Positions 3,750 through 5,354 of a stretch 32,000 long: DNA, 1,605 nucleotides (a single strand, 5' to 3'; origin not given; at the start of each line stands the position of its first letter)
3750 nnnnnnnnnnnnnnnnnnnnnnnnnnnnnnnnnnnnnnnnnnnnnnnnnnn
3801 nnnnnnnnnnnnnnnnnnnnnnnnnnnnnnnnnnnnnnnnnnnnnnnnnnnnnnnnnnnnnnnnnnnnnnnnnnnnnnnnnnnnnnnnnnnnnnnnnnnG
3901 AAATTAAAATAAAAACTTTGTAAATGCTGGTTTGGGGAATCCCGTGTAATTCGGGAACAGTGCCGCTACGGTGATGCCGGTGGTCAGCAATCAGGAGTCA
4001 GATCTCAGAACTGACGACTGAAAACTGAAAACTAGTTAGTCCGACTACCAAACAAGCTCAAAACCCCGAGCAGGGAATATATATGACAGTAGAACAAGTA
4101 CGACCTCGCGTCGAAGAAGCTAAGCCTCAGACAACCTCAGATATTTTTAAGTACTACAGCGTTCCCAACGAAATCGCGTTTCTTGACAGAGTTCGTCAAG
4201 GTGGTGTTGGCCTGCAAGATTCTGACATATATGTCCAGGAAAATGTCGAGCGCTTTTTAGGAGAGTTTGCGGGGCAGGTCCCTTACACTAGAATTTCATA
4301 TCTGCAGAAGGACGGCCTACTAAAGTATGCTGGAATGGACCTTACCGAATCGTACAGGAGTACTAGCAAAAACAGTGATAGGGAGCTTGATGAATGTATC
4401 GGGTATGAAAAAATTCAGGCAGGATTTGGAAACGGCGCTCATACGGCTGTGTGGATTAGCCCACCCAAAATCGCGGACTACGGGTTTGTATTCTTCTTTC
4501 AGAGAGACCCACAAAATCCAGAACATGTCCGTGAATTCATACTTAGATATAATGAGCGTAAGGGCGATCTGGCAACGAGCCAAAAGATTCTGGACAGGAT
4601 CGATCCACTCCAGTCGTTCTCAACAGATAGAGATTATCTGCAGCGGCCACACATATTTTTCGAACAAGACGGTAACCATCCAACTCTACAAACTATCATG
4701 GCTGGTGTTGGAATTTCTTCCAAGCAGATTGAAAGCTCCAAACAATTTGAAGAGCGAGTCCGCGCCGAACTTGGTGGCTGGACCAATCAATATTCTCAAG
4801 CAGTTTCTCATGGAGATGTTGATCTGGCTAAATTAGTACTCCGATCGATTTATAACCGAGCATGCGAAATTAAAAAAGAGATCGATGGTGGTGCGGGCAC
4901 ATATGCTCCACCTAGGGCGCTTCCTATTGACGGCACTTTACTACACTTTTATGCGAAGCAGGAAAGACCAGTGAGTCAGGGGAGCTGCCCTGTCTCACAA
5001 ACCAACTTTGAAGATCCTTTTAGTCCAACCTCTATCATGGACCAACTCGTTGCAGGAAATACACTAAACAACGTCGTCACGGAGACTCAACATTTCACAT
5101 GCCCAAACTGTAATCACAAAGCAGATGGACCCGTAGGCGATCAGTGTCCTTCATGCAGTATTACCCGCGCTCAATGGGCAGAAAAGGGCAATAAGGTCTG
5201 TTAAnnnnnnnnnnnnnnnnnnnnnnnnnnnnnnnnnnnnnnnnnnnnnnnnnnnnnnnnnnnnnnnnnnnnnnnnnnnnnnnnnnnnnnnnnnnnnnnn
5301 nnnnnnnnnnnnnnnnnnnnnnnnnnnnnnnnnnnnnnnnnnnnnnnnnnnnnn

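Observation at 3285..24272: Large intergenic spacers are filled by palindromes built from different 7-8 nt periodic words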

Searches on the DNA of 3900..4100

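Call 91: search_rna_families(source=window, start=3900, end=4100, threshold=evalue, max_evalue=1, show_alignments=1)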
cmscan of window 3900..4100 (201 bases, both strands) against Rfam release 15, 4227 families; matches with E-value up to 1: 1.
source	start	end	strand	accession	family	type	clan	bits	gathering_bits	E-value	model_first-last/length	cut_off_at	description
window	3917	3994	+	RF01689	AdoCbl-II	Cis-reg; riboswitch;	CL00101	28.3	36.5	6e-05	1-81/81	no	AdoCbl-II (Cobalamin/B12) riboswitch aptamer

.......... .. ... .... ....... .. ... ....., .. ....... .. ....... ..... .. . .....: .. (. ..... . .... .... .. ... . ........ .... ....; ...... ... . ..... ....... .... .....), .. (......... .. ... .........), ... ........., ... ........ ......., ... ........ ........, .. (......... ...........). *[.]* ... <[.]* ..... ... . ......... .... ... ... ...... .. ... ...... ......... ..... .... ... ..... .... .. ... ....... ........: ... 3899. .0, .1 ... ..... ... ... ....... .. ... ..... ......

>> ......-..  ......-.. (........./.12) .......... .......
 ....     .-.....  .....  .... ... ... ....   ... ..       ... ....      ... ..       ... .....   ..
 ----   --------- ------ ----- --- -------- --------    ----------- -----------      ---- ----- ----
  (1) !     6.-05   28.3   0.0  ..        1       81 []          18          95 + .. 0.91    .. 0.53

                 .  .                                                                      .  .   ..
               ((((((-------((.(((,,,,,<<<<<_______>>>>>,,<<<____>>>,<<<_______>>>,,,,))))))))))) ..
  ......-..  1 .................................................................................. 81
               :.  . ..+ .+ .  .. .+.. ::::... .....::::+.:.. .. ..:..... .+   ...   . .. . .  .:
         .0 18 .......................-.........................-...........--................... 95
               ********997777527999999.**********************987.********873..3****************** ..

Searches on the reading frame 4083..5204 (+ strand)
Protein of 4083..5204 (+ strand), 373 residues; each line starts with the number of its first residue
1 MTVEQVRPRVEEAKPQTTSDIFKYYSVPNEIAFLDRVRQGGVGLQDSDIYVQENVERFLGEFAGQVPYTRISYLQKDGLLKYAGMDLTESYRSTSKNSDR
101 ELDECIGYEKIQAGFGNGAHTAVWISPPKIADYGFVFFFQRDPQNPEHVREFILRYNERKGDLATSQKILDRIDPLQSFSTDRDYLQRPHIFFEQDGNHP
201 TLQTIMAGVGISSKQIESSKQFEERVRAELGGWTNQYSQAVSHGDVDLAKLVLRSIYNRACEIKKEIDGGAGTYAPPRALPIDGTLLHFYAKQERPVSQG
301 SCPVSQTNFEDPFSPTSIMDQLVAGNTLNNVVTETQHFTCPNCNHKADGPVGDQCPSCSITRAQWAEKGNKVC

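Call 32: search_protein_families(library=pfam, proteins=[window:4083-5204:+], max_evalue=0.001)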
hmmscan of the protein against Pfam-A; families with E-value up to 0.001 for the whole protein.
window:4083-5204:+ (373 aa): 0 families

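Call 74: search_protein_families(library=pfam, proteins=[window:4083-5204:+], max_evalue=0.01)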
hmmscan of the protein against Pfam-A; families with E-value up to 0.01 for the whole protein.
window:4083-5204:+ (373 aa): 0 families
